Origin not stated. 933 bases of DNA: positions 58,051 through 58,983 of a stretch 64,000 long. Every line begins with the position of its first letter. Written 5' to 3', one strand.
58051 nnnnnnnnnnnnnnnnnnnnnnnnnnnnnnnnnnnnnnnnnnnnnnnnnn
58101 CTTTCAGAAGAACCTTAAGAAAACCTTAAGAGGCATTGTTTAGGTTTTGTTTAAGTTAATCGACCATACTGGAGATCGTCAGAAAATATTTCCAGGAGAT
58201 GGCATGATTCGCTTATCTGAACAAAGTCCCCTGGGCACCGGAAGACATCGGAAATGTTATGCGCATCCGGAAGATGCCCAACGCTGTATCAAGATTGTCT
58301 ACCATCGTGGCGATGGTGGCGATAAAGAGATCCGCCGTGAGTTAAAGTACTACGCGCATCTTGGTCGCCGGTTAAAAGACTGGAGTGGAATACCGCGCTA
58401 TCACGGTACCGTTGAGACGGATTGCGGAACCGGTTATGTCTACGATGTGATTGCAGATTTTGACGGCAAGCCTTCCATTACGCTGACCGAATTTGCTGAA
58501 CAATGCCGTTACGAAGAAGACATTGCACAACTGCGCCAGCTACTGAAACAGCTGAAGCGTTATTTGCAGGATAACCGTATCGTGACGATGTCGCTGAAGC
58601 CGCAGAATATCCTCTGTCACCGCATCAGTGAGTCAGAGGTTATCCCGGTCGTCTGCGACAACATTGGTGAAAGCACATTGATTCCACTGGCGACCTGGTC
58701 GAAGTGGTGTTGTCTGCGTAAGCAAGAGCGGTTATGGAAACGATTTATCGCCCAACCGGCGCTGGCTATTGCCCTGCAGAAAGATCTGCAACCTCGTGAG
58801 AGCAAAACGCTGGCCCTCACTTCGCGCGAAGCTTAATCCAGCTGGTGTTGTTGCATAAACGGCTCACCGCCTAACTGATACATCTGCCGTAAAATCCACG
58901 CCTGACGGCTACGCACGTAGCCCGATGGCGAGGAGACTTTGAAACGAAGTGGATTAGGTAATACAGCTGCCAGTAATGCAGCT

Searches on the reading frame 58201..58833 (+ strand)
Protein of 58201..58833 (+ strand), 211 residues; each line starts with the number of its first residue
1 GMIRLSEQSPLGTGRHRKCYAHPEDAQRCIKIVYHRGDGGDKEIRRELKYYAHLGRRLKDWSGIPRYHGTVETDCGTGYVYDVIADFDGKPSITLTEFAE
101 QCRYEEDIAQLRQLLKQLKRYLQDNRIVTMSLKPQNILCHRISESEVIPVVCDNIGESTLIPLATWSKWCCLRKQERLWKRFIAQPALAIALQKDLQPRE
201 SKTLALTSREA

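Call 3: search_protein_families(proteins=[window:58201-58833:+], library=ncbifam)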
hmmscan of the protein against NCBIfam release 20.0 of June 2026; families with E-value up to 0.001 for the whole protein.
window:58201-58833:+ (211 aa): 1 family
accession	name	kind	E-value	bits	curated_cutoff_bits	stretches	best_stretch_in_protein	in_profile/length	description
NF007671.0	PRK10345.1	equivalog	5.1e-120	398.9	227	1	2-211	1-210/210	PhoP regulatory network protein YrbL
